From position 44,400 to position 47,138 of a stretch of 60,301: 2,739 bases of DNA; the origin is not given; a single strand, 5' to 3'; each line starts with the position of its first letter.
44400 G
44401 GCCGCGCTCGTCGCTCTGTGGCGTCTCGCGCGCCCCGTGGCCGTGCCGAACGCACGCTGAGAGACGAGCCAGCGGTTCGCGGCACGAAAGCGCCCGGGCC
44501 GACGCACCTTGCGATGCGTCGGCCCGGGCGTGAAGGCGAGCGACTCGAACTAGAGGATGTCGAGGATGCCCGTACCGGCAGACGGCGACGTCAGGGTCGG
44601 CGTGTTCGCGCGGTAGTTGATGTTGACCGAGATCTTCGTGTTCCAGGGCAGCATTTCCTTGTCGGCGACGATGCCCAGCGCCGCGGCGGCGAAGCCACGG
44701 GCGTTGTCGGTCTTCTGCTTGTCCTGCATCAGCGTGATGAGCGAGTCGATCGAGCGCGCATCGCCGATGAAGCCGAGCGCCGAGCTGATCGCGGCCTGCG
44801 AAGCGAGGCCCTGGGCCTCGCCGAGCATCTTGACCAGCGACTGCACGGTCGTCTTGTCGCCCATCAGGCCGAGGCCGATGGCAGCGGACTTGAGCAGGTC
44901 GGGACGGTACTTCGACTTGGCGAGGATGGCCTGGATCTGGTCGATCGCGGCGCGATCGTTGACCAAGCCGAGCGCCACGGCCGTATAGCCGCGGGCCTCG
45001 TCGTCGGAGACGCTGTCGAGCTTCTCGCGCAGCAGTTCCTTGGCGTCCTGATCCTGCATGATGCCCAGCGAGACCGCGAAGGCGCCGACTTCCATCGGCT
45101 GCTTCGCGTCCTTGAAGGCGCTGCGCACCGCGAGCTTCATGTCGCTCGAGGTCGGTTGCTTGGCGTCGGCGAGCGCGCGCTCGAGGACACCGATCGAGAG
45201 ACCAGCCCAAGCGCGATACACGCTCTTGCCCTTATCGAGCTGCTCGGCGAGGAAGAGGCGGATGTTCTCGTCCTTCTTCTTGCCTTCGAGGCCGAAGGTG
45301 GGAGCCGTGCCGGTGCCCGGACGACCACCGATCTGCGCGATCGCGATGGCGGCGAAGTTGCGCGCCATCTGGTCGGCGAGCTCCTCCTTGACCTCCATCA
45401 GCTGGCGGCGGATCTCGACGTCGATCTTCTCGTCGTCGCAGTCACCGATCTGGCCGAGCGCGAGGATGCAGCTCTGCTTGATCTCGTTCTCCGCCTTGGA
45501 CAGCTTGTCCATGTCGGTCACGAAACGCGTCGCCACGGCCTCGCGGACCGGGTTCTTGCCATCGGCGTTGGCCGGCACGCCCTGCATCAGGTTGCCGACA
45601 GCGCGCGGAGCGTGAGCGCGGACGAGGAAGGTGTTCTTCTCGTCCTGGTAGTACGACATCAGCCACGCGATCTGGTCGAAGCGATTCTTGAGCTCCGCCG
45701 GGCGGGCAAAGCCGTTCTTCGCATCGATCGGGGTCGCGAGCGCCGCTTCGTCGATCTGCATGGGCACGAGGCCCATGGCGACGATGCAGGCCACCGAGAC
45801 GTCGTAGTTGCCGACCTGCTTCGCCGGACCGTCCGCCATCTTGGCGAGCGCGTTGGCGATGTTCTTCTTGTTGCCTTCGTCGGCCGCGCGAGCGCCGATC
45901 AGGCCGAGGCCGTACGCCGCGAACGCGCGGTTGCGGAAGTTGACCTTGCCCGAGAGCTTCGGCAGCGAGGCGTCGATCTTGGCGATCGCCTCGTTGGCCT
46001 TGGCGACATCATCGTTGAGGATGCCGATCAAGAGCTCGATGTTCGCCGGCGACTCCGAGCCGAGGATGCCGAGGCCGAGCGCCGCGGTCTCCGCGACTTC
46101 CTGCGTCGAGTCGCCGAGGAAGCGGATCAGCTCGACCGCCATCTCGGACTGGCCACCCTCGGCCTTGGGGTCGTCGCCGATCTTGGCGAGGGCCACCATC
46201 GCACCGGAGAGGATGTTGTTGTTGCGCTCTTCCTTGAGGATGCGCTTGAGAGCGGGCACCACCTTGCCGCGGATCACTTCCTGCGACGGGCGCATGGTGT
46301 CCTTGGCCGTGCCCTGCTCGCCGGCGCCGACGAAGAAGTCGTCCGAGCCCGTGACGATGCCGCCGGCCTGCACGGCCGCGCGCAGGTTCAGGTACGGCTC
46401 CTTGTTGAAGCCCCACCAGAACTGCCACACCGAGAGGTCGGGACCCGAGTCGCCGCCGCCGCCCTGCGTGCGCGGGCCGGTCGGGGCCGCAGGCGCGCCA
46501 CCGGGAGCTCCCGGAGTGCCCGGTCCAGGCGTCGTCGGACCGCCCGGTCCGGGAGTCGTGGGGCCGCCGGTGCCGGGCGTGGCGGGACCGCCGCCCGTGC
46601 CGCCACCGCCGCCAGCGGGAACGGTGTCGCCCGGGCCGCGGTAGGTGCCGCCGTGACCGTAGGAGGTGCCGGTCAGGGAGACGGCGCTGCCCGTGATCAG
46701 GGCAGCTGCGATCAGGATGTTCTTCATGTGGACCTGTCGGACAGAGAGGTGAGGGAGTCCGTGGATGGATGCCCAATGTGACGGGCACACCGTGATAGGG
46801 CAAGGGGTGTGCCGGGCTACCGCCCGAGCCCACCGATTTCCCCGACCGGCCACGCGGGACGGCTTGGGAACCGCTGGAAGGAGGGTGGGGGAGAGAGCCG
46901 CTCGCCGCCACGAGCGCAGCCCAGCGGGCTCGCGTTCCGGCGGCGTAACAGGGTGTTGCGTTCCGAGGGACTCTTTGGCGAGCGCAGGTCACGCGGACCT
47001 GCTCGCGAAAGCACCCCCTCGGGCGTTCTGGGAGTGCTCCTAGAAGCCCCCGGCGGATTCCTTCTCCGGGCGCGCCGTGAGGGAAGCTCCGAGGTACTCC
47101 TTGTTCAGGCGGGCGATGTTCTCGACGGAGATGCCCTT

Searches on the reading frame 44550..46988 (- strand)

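Call 25: search_protein_families(library=pfam, proteins=[window:44550-46988:-], max_evalue=0.001)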
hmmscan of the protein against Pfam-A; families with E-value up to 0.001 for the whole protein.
window:44550-46988:- (812 aa): 2 families
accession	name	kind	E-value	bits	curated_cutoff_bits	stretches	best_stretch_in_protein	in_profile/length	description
PF13646.12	HEAT_2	-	1e-18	67.8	27.7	1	653-734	4-84/88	HEAT repeats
PF03130.22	HEAT_PBS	-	3.9e-09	36.5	20.9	0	732-756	3-27/27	PBS lyase HEAT-like repeat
